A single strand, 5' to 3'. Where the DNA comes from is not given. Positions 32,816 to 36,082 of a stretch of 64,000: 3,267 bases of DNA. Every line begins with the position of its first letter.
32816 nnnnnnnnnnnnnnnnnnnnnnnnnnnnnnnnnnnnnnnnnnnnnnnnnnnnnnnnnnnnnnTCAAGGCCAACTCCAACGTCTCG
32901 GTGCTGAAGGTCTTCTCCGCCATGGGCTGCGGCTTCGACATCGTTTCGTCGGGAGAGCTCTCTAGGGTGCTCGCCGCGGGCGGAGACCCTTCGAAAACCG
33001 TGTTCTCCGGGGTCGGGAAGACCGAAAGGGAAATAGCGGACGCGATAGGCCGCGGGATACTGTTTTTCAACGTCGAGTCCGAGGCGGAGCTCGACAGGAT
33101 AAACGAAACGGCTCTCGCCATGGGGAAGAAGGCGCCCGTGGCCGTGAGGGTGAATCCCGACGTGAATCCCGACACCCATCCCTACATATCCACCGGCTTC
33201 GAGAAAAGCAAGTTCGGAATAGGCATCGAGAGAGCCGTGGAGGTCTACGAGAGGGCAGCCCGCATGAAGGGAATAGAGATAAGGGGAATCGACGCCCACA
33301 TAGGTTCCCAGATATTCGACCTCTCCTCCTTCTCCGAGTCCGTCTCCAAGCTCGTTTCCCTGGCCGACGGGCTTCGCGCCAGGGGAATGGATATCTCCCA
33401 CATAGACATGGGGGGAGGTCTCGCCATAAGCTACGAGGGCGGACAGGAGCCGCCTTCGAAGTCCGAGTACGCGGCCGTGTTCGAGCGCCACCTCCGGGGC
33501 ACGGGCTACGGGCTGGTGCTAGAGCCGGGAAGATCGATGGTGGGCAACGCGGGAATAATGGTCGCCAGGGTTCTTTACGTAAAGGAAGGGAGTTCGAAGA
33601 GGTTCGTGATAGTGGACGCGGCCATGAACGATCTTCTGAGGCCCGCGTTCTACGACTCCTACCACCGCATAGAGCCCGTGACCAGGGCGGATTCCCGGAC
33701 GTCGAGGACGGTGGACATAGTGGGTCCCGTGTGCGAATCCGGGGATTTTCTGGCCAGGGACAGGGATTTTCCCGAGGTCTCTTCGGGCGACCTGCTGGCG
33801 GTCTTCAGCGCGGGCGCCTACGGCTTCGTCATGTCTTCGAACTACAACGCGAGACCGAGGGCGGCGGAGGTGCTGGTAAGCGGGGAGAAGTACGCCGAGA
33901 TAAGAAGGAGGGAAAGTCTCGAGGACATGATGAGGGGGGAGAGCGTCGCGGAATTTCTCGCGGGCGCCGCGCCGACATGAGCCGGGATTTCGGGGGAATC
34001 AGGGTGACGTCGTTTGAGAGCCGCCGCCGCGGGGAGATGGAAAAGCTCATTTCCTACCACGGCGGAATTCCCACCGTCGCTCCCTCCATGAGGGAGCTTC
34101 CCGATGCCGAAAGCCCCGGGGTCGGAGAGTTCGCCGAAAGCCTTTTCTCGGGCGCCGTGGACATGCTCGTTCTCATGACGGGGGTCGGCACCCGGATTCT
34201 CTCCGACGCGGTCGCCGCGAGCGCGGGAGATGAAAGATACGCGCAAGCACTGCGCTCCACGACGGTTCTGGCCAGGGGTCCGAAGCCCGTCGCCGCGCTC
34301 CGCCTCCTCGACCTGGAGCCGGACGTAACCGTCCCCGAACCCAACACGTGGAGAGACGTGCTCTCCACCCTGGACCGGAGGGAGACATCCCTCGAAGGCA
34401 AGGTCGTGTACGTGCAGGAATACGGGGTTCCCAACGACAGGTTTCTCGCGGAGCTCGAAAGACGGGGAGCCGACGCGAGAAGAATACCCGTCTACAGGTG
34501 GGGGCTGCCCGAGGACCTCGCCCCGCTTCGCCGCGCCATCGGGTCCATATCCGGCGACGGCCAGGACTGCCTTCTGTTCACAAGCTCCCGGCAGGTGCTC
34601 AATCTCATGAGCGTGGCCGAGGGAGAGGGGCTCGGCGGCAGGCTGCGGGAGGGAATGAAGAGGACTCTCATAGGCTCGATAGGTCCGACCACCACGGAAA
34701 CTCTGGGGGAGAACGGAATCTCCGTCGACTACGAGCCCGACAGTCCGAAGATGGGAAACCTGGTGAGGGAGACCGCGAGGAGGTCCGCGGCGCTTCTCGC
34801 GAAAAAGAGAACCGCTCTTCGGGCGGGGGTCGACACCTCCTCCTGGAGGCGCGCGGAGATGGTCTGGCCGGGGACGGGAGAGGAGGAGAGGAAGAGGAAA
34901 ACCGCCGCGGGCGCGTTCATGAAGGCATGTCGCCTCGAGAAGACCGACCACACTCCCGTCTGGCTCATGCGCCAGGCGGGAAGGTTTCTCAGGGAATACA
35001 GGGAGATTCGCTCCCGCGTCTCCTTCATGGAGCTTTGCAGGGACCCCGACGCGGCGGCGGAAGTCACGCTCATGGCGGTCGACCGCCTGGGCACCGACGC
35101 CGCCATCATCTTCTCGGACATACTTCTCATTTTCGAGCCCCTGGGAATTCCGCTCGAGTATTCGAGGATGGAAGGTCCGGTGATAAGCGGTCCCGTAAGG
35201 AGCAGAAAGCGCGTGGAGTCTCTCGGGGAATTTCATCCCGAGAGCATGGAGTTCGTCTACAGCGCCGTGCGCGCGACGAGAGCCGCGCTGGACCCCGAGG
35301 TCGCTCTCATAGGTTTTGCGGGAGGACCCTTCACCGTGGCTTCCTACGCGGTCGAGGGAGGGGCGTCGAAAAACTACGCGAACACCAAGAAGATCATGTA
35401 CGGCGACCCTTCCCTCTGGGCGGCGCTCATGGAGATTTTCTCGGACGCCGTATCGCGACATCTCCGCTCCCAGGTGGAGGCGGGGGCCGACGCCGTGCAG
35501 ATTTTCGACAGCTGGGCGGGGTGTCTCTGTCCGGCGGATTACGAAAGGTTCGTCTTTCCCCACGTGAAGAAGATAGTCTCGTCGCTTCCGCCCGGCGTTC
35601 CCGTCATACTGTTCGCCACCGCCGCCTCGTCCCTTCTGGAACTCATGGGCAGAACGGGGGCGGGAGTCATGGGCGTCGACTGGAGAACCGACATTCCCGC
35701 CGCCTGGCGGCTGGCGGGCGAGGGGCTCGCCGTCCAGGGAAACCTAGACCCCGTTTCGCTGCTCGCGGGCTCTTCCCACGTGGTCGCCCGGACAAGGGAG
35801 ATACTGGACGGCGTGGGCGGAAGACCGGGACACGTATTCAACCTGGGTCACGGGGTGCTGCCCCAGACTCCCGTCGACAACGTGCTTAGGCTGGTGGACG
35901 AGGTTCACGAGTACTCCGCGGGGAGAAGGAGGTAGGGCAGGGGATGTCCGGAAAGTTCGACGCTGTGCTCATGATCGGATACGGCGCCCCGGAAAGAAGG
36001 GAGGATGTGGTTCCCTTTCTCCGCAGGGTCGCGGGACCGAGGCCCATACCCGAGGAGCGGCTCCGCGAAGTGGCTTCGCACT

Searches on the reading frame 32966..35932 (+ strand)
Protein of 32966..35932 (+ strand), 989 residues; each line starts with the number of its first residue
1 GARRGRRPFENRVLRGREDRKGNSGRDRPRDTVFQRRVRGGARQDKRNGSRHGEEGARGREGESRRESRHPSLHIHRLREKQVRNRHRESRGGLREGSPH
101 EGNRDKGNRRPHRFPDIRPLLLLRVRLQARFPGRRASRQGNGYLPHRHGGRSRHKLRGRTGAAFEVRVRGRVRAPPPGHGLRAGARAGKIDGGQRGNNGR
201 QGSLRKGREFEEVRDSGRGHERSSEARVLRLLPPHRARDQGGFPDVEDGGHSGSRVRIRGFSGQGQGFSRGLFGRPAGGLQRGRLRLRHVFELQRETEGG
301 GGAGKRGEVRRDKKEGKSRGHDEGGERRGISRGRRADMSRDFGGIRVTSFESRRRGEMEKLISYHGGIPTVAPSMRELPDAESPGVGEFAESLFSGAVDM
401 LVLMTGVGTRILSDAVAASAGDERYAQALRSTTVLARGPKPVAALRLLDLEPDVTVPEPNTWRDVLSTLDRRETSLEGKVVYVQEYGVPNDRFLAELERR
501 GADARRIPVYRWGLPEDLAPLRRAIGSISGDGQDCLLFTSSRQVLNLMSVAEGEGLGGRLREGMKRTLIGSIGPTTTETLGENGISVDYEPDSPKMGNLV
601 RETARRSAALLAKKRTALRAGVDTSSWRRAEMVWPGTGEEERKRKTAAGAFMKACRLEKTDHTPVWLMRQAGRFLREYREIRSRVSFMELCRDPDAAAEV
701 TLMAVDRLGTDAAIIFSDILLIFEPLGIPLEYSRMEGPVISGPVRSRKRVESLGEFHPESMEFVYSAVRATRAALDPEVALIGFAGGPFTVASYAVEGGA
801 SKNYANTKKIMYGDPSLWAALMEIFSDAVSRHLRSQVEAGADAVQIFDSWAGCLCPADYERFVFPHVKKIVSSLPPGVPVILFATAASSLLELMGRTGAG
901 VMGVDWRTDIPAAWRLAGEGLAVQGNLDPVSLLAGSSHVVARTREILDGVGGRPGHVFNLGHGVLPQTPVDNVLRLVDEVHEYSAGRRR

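Call 50: search_protein_families(library=pfam, proteins=[window:32966-35932:+], max_evalue=0.001)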
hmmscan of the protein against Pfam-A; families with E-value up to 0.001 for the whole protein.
window:32966-35932:+ (989 aa): 2 families
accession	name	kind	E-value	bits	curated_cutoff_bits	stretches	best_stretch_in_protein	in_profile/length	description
PF01208.23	URO-D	-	3.3e-121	405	23.9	1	650-983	5-346/346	Uroporphyrinogen decarboxylase (URO-D)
PF02602.20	HEM4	-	1.7e-31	109.6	27.5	1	357-600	2-230/231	Uroporphyrinogen-III synthase HemD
